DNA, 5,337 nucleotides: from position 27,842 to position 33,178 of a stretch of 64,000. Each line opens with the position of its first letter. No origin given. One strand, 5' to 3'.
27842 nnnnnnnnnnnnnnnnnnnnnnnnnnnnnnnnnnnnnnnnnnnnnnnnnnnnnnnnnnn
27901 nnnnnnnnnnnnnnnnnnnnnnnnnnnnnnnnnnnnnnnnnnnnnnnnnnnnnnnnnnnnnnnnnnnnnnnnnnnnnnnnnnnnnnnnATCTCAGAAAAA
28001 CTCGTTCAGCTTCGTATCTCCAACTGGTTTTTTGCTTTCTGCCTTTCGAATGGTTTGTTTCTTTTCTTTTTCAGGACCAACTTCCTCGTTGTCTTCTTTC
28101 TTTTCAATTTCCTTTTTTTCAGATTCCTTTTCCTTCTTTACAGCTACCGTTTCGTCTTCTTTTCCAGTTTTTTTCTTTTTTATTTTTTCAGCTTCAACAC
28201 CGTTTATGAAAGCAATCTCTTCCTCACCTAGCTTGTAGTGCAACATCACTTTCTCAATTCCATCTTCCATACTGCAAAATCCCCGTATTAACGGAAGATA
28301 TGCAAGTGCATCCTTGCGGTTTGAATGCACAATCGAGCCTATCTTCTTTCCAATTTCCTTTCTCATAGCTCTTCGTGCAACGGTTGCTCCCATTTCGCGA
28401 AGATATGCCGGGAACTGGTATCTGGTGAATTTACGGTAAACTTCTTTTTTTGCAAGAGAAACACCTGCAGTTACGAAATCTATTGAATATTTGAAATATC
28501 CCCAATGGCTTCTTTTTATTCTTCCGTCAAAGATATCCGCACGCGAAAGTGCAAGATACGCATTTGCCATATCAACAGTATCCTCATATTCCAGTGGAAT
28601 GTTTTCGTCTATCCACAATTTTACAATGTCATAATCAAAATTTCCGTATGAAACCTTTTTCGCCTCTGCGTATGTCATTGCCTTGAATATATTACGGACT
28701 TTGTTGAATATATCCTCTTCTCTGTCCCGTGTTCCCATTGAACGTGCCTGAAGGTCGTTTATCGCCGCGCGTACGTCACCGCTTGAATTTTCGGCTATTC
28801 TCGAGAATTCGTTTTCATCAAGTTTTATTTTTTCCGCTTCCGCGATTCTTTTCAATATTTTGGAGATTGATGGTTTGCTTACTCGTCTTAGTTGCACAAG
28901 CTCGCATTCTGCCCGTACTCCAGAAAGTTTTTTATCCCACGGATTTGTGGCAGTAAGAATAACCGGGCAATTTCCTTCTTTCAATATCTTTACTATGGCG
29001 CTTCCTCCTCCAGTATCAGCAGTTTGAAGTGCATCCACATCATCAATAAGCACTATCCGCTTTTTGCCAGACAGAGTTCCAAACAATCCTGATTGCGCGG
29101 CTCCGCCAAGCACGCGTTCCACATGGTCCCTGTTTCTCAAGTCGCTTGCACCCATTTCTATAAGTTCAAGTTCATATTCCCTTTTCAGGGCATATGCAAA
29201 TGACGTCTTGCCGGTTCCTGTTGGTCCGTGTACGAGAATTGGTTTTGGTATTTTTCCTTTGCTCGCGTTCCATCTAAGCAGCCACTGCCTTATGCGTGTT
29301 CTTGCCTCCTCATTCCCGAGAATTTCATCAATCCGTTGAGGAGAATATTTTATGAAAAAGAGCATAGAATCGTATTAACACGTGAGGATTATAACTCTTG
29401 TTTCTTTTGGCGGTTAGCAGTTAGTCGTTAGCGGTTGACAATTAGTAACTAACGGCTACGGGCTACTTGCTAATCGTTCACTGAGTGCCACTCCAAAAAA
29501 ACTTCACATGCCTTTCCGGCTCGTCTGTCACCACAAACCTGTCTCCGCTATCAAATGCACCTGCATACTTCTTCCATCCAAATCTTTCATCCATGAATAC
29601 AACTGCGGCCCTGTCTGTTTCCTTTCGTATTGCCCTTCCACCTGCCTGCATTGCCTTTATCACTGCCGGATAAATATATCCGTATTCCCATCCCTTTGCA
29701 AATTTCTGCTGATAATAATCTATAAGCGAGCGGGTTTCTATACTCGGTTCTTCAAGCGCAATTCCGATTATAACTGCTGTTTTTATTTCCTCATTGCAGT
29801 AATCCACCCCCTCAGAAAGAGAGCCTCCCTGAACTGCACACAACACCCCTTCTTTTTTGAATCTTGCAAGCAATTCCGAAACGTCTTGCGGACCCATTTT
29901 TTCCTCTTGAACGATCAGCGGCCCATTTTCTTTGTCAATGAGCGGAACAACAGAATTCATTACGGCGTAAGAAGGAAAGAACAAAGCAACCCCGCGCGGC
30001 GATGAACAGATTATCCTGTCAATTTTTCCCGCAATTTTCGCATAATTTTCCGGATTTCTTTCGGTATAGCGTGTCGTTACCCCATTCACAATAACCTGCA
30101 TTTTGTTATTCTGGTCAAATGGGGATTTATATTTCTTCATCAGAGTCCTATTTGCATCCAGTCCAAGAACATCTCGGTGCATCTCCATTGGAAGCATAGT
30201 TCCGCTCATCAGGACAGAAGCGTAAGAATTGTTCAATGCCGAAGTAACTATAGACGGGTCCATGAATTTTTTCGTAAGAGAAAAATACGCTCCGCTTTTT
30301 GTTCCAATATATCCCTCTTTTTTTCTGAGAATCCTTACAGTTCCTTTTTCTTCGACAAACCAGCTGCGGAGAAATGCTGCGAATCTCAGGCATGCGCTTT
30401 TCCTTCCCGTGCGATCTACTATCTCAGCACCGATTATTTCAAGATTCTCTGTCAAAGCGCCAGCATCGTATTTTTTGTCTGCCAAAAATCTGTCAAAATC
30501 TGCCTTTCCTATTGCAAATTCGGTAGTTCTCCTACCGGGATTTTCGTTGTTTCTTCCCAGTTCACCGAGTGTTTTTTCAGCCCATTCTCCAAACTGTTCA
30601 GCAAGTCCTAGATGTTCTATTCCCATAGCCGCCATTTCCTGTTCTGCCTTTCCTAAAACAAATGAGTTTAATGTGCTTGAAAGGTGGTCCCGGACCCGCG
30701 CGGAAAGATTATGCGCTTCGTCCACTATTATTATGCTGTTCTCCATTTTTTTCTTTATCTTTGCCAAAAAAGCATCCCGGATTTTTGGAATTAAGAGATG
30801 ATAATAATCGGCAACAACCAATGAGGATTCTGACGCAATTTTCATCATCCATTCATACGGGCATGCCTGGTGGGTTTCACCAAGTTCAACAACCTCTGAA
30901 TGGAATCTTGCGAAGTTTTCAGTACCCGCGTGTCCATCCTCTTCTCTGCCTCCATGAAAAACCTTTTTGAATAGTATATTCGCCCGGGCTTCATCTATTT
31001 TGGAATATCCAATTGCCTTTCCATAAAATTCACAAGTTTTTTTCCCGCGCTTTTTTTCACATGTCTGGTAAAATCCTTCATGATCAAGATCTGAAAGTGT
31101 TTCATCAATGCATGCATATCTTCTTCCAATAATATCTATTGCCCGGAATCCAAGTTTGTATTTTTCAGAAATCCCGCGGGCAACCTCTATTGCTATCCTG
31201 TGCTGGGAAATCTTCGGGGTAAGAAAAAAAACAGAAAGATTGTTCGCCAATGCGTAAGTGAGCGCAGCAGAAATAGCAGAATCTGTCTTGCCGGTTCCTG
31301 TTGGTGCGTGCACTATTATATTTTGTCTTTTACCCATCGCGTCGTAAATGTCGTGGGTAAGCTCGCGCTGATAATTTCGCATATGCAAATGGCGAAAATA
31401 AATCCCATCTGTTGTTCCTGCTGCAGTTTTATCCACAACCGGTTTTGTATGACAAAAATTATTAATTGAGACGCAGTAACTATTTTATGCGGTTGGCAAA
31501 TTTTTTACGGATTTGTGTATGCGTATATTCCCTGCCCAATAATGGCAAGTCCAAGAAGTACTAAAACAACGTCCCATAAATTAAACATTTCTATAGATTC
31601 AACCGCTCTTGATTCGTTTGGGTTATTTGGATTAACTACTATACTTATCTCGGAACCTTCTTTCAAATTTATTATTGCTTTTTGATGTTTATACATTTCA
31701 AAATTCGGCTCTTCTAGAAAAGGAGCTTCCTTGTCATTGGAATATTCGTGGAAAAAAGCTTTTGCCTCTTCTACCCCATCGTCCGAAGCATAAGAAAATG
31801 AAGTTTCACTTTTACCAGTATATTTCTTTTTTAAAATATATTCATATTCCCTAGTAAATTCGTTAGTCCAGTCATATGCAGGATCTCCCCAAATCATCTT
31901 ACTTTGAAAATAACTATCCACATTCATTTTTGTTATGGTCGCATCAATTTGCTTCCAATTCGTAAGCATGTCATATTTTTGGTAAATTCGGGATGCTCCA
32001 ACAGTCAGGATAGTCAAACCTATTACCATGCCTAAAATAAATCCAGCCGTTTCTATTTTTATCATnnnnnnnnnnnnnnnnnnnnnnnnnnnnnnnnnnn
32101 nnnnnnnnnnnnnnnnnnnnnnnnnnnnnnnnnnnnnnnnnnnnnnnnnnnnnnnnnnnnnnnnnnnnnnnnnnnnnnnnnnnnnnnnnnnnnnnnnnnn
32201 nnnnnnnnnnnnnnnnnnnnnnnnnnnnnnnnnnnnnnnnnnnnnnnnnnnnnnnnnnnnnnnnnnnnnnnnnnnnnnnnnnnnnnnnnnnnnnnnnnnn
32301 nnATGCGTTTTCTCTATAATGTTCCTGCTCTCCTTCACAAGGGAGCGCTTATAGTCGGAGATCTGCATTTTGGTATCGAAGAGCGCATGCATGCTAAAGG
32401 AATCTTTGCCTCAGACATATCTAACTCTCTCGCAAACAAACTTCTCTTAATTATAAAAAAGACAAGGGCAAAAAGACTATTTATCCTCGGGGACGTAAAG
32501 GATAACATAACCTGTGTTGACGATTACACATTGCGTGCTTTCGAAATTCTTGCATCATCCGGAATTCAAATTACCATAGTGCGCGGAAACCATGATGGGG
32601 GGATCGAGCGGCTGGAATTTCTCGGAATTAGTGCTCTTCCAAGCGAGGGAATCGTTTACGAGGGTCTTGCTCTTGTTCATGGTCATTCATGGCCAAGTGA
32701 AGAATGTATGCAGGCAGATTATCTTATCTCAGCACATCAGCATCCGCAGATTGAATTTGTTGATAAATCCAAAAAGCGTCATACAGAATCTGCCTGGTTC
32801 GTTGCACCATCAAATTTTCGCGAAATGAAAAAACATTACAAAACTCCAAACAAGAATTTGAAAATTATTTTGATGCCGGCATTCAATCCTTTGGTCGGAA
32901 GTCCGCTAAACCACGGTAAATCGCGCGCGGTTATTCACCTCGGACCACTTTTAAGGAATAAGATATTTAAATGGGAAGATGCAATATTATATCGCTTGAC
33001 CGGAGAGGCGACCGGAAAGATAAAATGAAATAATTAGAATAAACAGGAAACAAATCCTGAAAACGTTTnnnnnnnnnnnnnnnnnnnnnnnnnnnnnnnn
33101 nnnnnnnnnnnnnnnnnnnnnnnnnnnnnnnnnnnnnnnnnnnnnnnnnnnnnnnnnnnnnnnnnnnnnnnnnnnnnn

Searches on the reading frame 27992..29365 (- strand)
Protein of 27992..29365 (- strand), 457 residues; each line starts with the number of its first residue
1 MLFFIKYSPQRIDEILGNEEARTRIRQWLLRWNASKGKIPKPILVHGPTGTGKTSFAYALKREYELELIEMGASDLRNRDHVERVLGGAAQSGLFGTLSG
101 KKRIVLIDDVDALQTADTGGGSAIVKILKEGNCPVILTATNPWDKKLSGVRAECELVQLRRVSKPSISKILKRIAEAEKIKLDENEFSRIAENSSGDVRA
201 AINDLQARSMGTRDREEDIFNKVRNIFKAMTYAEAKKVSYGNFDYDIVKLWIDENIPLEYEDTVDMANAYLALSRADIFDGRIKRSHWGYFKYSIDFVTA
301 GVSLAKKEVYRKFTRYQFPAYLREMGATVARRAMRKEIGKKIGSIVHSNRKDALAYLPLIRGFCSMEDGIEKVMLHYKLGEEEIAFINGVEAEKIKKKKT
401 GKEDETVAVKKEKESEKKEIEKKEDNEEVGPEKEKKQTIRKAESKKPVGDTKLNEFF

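Call 8: search_protein_families(library=pfam, proteins=[window:27992-29365:-], max_evalue=0.01)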
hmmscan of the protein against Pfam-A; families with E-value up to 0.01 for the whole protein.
window:27992-29365:- (457 aa): 10 families
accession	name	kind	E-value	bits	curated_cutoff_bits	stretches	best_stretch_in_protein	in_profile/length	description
PF00004.35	AAA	-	1.1e-10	42.4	21.2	1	43-119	1-75/131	ATPase family associated with various cellular activities (AAA)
PF21960.2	RCF1-5-like_lid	-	7.9e-08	32.6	27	1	169-209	1-42/43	RCF1/5-like, AAA+ ATPase lid domain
PF25361.1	AAA_lid_RFC1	-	2.4e-05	24.2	34.9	1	167-208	4-45/59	RFC1-like, AAA+ ATPase lid domain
PF12775.13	AAA_7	-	9e-05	22.5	25.8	1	40-115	33-114/181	P-loop containing dynein motor region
PF13401.12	AAA_22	-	0.0009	20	27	0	42-85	7-53/130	AAA domain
PF16193.11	AAA_assoc_2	-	0.0017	19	34.3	1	178-221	3-46/81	AAA C-terminal domain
PF13191.12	AAA_16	-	0.0021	19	32.6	0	37-67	22-51/167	AAA ATPase domain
PF13173.12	AAA_14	-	0.0054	17.2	27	0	41-142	3-100/129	AAA domain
PF13177.12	DNA_pol3_delta2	-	0.0055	17.1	27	0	30-62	9-41/161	DNA polymerase III, delta subunit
PF05673.19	DUF815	-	0.0088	15.7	23.8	0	8-82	23-98/249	Protein of unknown function (DUF815)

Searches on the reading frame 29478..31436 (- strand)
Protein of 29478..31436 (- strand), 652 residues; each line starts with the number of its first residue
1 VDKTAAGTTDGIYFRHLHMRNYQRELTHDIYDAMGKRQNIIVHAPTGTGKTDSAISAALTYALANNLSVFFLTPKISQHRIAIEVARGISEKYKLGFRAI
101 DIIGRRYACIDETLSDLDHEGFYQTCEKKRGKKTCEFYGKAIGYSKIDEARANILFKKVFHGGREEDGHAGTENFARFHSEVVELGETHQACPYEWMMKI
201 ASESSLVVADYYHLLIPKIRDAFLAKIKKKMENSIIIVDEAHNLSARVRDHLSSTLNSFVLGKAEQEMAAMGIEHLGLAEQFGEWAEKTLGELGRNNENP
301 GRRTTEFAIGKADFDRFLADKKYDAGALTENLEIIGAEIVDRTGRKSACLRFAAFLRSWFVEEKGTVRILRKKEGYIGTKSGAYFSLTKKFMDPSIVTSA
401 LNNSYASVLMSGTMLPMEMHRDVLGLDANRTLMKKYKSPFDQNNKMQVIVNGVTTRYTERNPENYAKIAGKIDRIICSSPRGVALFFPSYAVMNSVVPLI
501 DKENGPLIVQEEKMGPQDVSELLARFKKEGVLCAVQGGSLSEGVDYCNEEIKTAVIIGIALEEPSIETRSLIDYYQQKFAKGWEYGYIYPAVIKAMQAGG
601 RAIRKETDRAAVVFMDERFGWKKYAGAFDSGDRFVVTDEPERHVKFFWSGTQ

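Call 8: search_protein_families(library=pfam, proteins=[window:29478-31436:-], max_evalue=0.01)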
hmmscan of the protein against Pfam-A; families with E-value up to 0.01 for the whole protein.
window:29478-31436:- (652 aa): 8 families
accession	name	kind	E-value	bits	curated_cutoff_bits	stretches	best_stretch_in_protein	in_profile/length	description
PF13307.12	Helicase_C_2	-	1.4e-33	116.7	25.3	1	474-628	3-163/170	Helicase C-terminal domain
PF06733.21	DEAD_2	-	1.2e-17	64.5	21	1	90-257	21-168/172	DEAD_2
PF06777.17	HBB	-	1.4e-12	48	30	1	384-459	118-190/190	Helical and beta-bridge domain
PF04851.21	ResIII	-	1.6e-09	38.3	22.5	1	17-78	2-65/164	Type III restriction enzyme, res subunit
PF00270.35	DEAD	-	1.7e-07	31.6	26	1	22-77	3-56/167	DEAD/DEAH box helicase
PF13401.12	AAA_22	-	0.00028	21.7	27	0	219-257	75-109/130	AAA domain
PF02562.22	PhoH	-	0.0012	18.8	27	0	29-73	11-55/205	PhoH-like protein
PF01695.23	IstB_IS21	-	0.0091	16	24.1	0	35-73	90-127/238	IstB-like ATP binding protein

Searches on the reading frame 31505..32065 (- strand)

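Call 8: search_protein_families(library=pfam, proteins=[window:31505-32065:-], max_evalue=0.01)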
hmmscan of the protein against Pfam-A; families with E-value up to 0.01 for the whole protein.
window:31505-32065:- (186 aa): 1 family
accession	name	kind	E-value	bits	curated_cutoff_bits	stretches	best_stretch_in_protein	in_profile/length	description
PF12158.14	DUF3592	-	0.0036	18.4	25.3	0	119-155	44-80/84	Domain of unknown function (DUF3592)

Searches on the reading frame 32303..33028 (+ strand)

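Call 8: search_protein_families(library=pfam, proteins=[window:32303-33028:+], max_evalue=0.01)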
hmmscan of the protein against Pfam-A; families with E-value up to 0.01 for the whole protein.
window:32303-33028:+ (241 aa): 2 families
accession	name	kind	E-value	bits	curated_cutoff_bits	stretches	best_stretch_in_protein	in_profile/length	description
PF00149.33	Metallophos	-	7.5e-08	33.5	21.5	1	16-157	4-130/191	Calcineurin-like phosphoesterase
PF12850.12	Metallophos_2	-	0.0006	20.3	27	1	17-149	5-119/154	Calcineurin-like phosphoesterase superfamily domain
